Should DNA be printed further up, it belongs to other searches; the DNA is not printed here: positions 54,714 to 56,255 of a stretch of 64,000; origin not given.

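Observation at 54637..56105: Compact TnpB-like RuvC nuclease fused at its 3' end to a CRISPR-like mini-array, with no cas1/cas2/tnpA: candidate minimal type V-U-like RNA-guided system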

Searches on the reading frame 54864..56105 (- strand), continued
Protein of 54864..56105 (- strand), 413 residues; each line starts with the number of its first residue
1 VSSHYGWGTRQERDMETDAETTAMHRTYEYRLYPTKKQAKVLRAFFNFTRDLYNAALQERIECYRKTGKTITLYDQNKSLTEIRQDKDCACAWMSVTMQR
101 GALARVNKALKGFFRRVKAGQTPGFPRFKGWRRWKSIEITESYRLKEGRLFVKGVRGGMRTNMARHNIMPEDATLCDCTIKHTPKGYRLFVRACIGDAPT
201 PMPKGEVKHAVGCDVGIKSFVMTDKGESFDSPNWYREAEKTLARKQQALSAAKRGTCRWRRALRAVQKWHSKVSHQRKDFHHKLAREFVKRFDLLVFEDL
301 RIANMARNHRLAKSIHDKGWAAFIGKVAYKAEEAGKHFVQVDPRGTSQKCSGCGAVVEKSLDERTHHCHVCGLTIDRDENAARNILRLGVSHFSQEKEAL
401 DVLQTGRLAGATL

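Call 80: find_homologous_proteins(query=A4, max_evalue=1e-60)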
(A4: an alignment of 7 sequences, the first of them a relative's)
Query A4 (7 sequences) (399 aa, profile of the alignment): 6408 proteins with E <= 1e-60 among 8000 candidates; the best 120 are listed.
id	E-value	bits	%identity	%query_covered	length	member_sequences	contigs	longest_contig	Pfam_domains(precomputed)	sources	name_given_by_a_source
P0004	1.9e-190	651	49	92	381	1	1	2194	PF12323.15,PF01385.26,PF07282.19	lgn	-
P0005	1.3e-188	645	48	94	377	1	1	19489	PF01385.26,PF07282.19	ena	-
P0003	4.7e-188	643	50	91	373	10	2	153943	PF12323.15,PF01385.26,PF07282.19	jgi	jgi:putative transposase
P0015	7.2e-187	639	43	93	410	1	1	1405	PF12323.15,PF01385.26,PF07282.19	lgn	-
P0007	3.6e-185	633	46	92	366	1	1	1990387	PF01385.26,PF07282.19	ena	-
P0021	1.5e-179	615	44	93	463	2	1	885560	PF01385.26,PF07282.19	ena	-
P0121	5.9e-177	606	48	92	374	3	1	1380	PF12323.15,PF01385.26,PF07282.19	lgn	-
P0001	1.2e-173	595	100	100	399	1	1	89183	PF12323.15,PF01385.26,PF07282.19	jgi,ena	-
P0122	5.4e-171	587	45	92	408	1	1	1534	PF12323.15,PF01385.26,PF07282.19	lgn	-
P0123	6.8e-164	563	44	88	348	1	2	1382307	PF01385.26,PF07282.19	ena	-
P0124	1.9e-160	552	44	93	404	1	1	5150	PF12323.15,PF01385.26,PF07282.19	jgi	-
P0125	1.5e-156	539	43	92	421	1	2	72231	PF12323.15,PF01385.26,PF07282.19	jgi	-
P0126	7.4e-131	455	42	91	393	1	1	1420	PF12323.15,PF01385.26,PF07282.19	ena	-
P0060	6.5e-130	452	44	91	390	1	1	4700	PF12323.15,PF01385.26,PF07282.19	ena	-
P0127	1.5e-128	447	42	92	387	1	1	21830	PF12323.15,PF01385.26,PF07282.19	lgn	-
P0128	2.3e-127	443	40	93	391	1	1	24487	PF12323.15,PF01385.26,PF07282.19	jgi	jgi:putative transposase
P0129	2.5e-127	443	40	91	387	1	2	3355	PF12323.15,PF01385.26,PF07282.19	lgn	-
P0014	7.6e-127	441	46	92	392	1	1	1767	PF12323.15,PF01385.26,PF07282.19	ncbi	-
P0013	1.4e-126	441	44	91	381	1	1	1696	PF12323.15,PF01385.26,PF07282.19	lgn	-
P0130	4.6e-126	439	43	91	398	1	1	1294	PF01385.26,PF07282.19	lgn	-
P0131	1.6e-125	437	45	91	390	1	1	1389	PF12323.15,PF01385.26,PF07282.19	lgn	-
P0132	2.2e-125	437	41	91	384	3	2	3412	PF12323.15,PF01385.26,PF07282.19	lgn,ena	-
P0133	3.2e-125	436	43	92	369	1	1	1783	PF12323.15,PF01385.26,PF07282.19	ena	-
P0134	1.1e-124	434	40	92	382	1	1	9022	PF12323.15,PF01385.26,PF07282.19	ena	-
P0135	2.5e-124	433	41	91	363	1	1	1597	PF12323.15,PF01385.26,PF07282.19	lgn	-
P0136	6.2e-124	432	41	91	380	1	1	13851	PF12323.15,PF01385.26,PF07282.19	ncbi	-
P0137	7.3e-124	432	42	91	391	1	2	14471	PF12323.15,PF01385.26,PF07282.19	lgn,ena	-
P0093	8.7e-124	431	44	92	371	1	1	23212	PF01385.26,PF07282.19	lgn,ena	-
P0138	1.2e-123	431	41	91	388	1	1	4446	PF12323.15,PF01385.26,PF07282.19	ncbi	-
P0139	1.4e-123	431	42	92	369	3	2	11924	PF12323.15,PF01385.26,PF07282.19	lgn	-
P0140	3.3e-123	429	42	92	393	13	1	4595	PF12323.15,PF01385.26,PF07282.19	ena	-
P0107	6.6e-123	428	42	91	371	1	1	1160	PF12323.15,PF01385.26,PF07282.19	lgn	-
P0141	1.9e-122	427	43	92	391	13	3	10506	PF12323.15,PF01385.26,PF07282.19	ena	-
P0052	2.6e-122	427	42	92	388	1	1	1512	PF12323.15,PF01385.26,PF07282.19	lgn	-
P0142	3.3e-122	426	45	91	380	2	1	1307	PF12323.15,PF01385.26,PF07282.19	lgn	-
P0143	5.4e-122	425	39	93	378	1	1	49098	PF12323.15,PF01385.26,PF07282.19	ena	-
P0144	6.4e-122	425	42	92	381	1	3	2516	PF12323.15,PF01385.26,PF07282.19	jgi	jgi:putative transposase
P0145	6.8e-122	425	43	91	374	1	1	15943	PF12323.15,PF01385.26,PF07282.19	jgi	jgi:putative transposase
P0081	7.4e-122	425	41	92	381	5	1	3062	PF12323.15,PF01385.26,PF07282.19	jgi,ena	-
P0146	1.3e-121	424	43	92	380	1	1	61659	PF12323.15,PF01385.26,PF07282.19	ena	-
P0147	1.8e-121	424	40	94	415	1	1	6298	PF12323.15,PF01385.26,PF07282.19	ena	-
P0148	1.9e-121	424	39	94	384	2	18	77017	PF12323.15,PF01385.26,PF07282.19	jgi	jgi:putative transposase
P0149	1.9e-121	424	40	91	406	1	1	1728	PF12323.15,PF01385.26,PF07282.19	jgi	-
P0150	2.8e-121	423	43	91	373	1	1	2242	PF01385.26,PF07282.19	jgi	jgi:putative transposase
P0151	3.3e-121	423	40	92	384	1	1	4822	PF01385.26,PF07282.19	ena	-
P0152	3.4e-121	423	42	92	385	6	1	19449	PF12323.15,PF01385.26,PF07282.19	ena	-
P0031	3.9e-121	423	42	92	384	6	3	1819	PF12323.15,PF01385.26,PF07282.19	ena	-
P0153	5.8e-121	422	40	92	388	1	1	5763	PF12323.15,PF01385.26,PF07282.19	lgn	-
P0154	9.4e-121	421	42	93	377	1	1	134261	PF12323.15,PF01385.26,PF07282.19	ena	-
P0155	1.1e-120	421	43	91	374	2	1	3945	PF12323.15,PF01385.26,PF07282.19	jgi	jgi:putative transposase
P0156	1.7e-120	421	39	94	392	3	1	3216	PF12323.15,PF01385.26,PF07282.19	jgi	jgi:putative transposase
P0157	1.8e-120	420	44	92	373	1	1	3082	PF12323.15,PF01385.26,PF07282.19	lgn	-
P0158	2.0e-120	420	42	91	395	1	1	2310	PF12323.15,PF01385.26,PF07282.19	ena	-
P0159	2.5e-120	420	43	91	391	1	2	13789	PF12323.15,PF01385.26,PF07282.19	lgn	-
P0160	2.5e-120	420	43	92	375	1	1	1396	PF12323.15,PF01385.26,PF07282.19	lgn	-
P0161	2.5e-120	420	43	91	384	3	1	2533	PF12323.15,PF01385.26,PF07282.19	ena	-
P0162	3.6e-120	419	40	91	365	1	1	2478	PF12323.15,PF01385.26,PF07282.19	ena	-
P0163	5.8e-120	419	41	91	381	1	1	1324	PF12323.15,PF01385.26,PF07282.19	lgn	-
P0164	1.0e-119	418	42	91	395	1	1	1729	PF01385.26,PF07282.19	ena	-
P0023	1.2e-119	418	42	92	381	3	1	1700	PF12323.15,PF01385.26,PF07282.19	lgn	-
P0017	2.9e-119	417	42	93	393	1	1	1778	PF12323.15,PF01385.26,PF07282.19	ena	-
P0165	3.0e-119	416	38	93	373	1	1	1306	PF12323.15,PF01385.26,PF07282.19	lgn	-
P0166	3.2e-119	416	41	94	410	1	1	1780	PF12323.15,PF01385.26,PF07282.19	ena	-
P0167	4.5e-119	416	42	91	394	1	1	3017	PF12323.15,PF01385.26,PF07282.19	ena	-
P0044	6.4e-119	415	42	97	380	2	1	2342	PF12323.15,PF01385.26,PF07282.19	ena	-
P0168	7.3e-119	415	44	91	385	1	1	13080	PF12323.15,PF01385.26,PF07282.19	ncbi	-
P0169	1.0e-118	415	42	91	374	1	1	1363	PF12323.15,PF01385.26,PF07282.19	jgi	jgi:putative transposase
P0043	3.3e-118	413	42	91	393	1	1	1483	PF12323.15,PF01385.26,PF07282.19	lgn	-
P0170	3.5e-118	413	40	97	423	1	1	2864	PF12323.15,PF01385.26,PF07282.19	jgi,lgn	jgi:putative transposase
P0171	4.2e-118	413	42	91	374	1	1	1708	PF12323.15,PF01385.26,PF07282.19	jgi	-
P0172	5.2e-118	412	42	94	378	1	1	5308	PF01385.26,PF07282.19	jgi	-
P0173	6.0e-118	412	42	90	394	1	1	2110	PF12323.15,PF01385.26,PF07282.19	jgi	-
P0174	1.0e-117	411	41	91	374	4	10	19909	PF12323.15,PF01385.26,PF07282.19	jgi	jgi:putative transposase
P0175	1.2e-117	411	39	92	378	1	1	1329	PF12323.15,PF01385.26,PF07282.19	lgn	-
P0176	2.0e-117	410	42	94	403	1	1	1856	PF12323.15,PF01385.26,PF07282.19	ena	-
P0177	2.6e-117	410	40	90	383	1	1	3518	PF12323.15,PF01385.26,PF07282.19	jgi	jgi:putative transposase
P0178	3.0e-117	410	41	92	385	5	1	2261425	PF12323.15,PF01385.26,PF07282.19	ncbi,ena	-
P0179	3.0e-117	410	41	91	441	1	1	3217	PF12323.15,PF01385.26,PF07282.19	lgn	-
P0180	4.0e-117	409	40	92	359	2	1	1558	PF12323.15,PF01385.26,PF07282.19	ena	-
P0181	4.9e-117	409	40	92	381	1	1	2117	PF12323.15,PF01385.26,PF07282.19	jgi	jgi:putative transposase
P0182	5.6e-117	409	41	91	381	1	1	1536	PF12323.15,PF01385.26,PF07282.19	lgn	-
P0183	8.4e-117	408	42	92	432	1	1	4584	PF12323.15,PF01385.26,PF07282.19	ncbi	-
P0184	8.7e-117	408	41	91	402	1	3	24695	PF12323.15,PF01385.26,PF07282.19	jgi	-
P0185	9.1e-117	408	41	91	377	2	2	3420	PF12323.15,PF01385.26,PF07282.19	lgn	-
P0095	1.2e-116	408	43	93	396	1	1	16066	PF01385.26,PF07282.19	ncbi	-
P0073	1.3e-116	408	44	92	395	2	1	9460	PF12323.15,PF01385.26,PF07282.19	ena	-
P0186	1.4e-116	408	42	93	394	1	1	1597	PF12323.15,PF01385.26,PF07282.19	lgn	-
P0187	1.5e-116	408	40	95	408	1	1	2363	PF12323.15,PF01385.26,PF07282.19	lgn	-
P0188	1.7e-116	407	44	92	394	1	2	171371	PF12323.15,PF01385.26,PF07282.19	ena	-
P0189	2.0e-116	407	38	92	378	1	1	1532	PF12323.15,PF01385.26,PF07282.19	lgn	-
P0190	2.1e-116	407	42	93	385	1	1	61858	PF12323.15,PF01385.26,PF07282.19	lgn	-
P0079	2.4e-116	407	42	92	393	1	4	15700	PF12323.15,PF01385.26,PF07282.19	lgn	-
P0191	2.6e-116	407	38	91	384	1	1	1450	PF12323.15,PF01385.26,PF07282.19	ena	-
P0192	4.3e-116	406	41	92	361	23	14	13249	PF12323.15,PF01385.26,PF07282.19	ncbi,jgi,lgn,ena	-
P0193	5.4e-116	406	41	92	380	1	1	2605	PF12323.15,PF01385.26,PF07282.19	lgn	-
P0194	6.1e-116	406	41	92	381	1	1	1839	PF12323.15,PF01385.26,PF07282.19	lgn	-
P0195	6.4e-116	406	39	94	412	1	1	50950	PF12323.15,PF01385.26,PF07282.19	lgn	-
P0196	7.8e-116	405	40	91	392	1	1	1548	PF12323.15,PF01385.26,PF07282.19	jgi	jgi:putative transposase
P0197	8.0e-116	405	43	91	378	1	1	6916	PF12323.15,PF01385.26,PF07282.19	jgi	-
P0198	9.2e-116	405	41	91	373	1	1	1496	PF12323.15,PF01385.26,PF07282.19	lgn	-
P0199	1.2e-115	405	38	91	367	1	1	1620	PF12323.15,PF01385.26,PF07282.19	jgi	-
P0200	1.2e-115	405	38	94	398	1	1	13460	PF12323.15,PF01385.26,PF07282.19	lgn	-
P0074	1.3e-115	405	42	92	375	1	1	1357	PF12323.15,PF01385.26,PF07282.19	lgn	-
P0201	1.6e-115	404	40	92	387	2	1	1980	PF12323.15,PF01385.26,PF07282.19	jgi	jgi:putative transposase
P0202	1.9e-115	404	39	92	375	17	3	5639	PF12323.15,PF01385.26,PF07282.19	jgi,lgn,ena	-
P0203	2.3e-115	404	40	92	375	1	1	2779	PF12323.15,PF01385.26,PF07282.19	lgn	-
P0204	2.4e-115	404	39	92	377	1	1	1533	PF12323.15,PF01385.26,PF07282.19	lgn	-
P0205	2.5e-115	404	42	92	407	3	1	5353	PF12323.15,PF01385.26,PF07282.19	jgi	jgi:putative transposase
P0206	2.8e-115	403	39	92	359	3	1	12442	PF12323.15,PF01385.26,PF07282.19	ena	-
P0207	2.9e-115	403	41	91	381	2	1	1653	PF12323.15,PF01385.26,PF07282.19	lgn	-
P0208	3.6e-115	403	39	95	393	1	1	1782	PF12323.15,PF01385.26,PF07282.19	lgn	-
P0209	4.6e-115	403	40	98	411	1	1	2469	PF12323.15,PF01385.26,PF07282.19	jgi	jgi:putative transposase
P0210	4.9e-115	403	38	90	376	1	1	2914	PF12323.15,PF01385.26,PF07282.19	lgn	-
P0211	5.1e-115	403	40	93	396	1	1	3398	PF12323.15,PF01385.26,PF07282.19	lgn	-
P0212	6.9e-115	402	41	93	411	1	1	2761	PF12323.15,PF01385.26,PF07282.19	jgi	-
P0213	7.3e-115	402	39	95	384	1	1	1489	PF12323.15,PF01385.26,PF07282.19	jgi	jgi:putative transposase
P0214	7.3e-115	402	41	91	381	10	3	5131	PF12323.15,PF01385.26,PF07282.19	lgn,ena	-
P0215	7.4e-115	402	38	98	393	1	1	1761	PF12323.15,PF01385.26,PF07282.19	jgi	-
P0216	7.5e-115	402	41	92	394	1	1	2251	PF12323.15,PF01385.26,PF07282.19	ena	-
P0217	7.8e-115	402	39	92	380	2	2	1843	PF12323.15,PF01385.26,PF07282.19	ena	-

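Call 81: find_encoding_contigs(protein=P0125, flank=3000, max_places=2)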
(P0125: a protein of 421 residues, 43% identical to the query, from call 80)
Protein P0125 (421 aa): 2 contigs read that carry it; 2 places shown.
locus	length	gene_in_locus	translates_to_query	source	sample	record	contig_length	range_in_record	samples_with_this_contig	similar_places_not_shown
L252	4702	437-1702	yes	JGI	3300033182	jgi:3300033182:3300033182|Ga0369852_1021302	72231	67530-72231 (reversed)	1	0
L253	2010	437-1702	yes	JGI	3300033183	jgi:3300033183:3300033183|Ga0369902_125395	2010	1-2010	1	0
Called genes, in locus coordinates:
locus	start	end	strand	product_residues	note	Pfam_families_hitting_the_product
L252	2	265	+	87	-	?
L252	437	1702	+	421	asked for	PF12323:HTH_OrfB_IS605 (faint), PF01385:OrfB_IS605, PF07282:Cas12f1-like_TNB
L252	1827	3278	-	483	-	PF00171:Aldedh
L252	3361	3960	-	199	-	PF00081:Sod_Fe_N, PF02777:Sod_Fe_C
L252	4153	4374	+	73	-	-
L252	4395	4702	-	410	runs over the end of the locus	PF00764:Arginosuc_synth, PF20979:Arginosuc_syn_C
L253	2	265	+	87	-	?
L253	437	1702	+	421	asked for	PF12323:HTH_OrfB_IS605 (faint), PF01385:OrfB_IS605, PF07282:Cas12f1-like_TNB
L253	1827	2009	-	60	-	?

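Call 82: find_encoding_contigs(protein=P0124, flank=3000, max_places=2)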
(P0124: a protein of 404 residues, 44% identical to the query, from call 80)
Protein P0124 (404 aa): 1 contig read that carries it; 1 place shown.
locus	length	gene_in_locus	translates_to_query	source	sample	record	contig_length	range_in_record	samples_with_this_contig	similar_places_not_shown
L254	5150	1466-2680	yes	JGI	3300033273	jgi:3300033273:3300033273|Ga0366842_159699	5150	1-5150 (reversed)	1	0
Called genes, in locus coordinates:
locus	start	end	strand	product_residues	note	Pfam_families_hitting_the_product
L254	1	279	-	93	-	?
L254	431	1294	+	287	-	PF01488:Shikimate_DH (weak), PF02558:ApbA (faint), PF02826:2-Hacid_dh_C (weak), PF03446:NAD_binding_2, PF03807:F420_oxidored, PF14833:NAD_binding_11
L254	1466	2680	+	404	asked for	PF12323:HTH_OrfB_IS605 (weak), PF01385:OrfB_IS605, PF07282:Cas12f1-like_TNB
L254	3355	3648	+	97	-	-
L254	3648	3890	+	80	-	-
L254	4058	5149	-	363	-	?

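Call 83: find_encoding_contigs(protein=P0123, flank=3000, max_places=2)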
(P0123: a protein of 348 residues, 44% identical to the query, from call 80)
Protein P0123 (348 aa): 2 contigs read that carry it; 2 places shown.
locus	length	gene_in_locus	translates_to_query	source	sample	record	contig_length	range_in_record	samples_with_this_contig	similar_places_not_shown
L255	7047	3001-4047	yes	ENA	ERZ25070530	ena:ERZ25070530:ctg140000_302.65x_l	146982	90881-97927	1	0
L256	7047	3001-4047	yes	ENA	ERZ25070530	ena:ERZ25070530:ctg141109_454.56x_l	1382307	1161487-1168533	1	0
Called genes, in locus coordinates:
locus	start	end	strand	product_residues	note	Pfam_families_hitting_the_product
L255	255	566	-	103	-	PF11740:KfrA_N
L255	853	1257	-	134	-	PF11740:KfrA_N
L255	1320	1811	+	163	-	PF00239:Resolvase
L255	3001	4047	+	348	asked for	PF01385:OrfB_IS605, PF07282:Cas12f1-like_TNB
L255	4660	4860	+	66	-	-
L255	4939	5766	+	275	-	PF01555:N6_N4_Mtase, PF18755:RAMA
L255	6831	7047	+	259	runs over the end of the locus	PF23169:HalD, PF22814:WelO5 (faint)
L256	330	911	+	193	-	PF01351:RNase_HII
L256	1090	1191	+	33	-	-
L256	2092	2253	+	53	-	-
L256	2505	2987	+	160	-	PF12760:Zn_ribbon_IS1595 (weak)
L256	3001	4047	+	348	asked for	PF01385:OrfB_IS605, PF07282:Cas12f1-like_TNB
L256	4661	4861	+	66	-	-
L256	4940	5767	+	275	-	PF01555:N6_N4_Mtase, PF18755:RAMA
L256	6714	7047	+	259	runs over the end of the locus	PF23169:HalD, PF22814:WelO5 (faint)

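Call 98: search_protein_families(library=ncbifam, proteins=[P0001, P0003, P0021, P0124], max_evalue=0.001)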
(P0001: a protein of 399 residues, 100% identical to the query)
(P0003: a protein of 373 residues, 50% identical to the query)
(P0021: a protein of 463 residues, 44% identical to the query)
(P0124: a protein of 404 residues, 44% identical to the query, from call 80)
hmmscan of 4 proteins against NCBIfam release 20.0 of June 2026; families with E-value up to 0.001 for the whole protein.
P0001 (399 aa): 6 families
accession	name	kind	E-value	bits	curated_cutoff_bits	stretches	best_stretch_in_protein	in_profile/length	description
NF040570.1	guided_TnpB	subfamily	3.4e-78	263.6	100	1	14-373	1-388/389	RNA-guided endonuclease TnpB family protein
NF038281.1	IS200_TnpB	exception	4.9e-69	233.1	425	1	11-375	1-359/360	IS200/IS605 family element RNA-guided endonuclease TnpB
NF038280.1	IS607_TnpB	exception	4.6e-38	131.3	350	1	12-373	4-390/431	IS607 family element RNA-guided endonuclease TnpB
NF038192.1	V_cas_c2c8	exception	4.9e-30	105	350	1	164-345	236-456/457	type V CRISPR-associated protein C2c8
NF049972.1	CRISPR_Cas12f2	exception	1e-15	57.5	450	1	188-372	321-516/524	type V CRISPR-associated effector Cas12f2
TIGR01766.2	TIGR01766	domain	9.4e-13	48.5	32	1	262-333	4-82/82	IS200/IS605 family accessory protein TnpB-related protein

P0003 (373 aa): 6 families
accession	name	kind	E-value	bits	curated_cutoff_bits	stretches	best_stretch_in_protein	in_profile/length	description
NF040570.1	guided_TnpB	subfamily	9.5e-89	298.4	100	1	6-359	1-389/389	RNA-guided endonuclease TnpB family protein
NF038281.1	IS200_TnpB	exception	3.7e-75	253.3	425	1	3-360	1-359/360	IS200/IS605 family element RNA-guided endonuclease TnpB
NF038280.1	IS607_TnpB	exception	4.5e-40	137.9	350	1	139-360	159-392/431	IS607 family element RNA-guided endonuclease TnpB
NF038192.1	V_cas_c2c8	exception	3.9e-29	102.1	350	2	79-278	158-384/457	type V CRISPR-associated protein C2c8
NF049972.1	CRISPR_Cas12f2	exception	5e-16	58.5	450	1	179-359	326-518/524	type V CRISPR-associated effector Cas12f2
TIGR01766.2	TIGR01766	domain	1.5e-14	54.2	32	1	245-318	2-82/82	IS200/IS605 family accessory protein TnpB-related protein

P0021 (463 aa): 6 families
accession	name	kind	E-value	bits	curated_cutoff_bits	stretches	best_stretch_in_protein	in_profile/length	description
NF040570.1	guided_TnpB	subfamily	2.3e-88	297.1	100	1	43-420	1-389/389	RNA-guided endonuclease TnpB family protein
NF038281.1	IS200_TnpB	exception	2.4e-71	240.8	425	1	42-421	3-359/360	IS200/IS605 family element RNA-guided endonuclease TnpB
NF038192.1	V_cas_c2c8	exception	9.2e-41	140.4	350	2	119-339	151-384/457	type V CRISPR-associated protein C2c8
NF038280.1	IS607_TnpB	exception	1.2e-35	123.4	350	1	142-421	106-392/431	IS607 family element RNA-guided endonuclease TnpB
NF049972.1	CRISPR_Cas12f2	exception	3e-16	59.3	450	1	217-421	314-519/524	type V CRISPR-associated effector Cas12f2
TIGR01766.2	TIGR01766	domain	1.6e-13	51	32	1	306-379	2-82/82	IS200/IS605 family accessory protein TnpB-related protein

P0124 (404 aa): 6 families
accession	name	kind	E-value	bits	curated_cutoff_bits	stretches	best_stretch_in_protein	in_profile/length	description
NF040570.1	guided_TnpB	subfamily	3.5e-80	270.2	100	1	5-393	1-389/389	RNA-guided endonuclease TnpB family protein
NF038281.1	IS200_TnpB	exception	1.6e-65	221.6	425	1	2-394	1-359/360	IS200/IS605 family element RNA-guided endonuclease TnpB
NF038280.1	IS607_TnpB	exception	7.4e-42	143.8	350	1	119-395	105-393/431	IS607 family element RNA-guided endonuclease TnpB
NF038192.1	V_cas_c2c8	exception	6.8e-38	130.9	350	1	89-364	143-456/457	type V CRISPR-associated protein C2c8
NF049972.1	CRISPR_Cas12f2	exception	2.7e-19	69.4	450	1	188-394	307-519/524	type V CRISPR-associated effector Cas12f2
TIGR01766.2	TIGR01766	domain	9e-11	42.1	32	1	279-352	2-82/82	IS200/IS605 family accessory protein TnpB-related protein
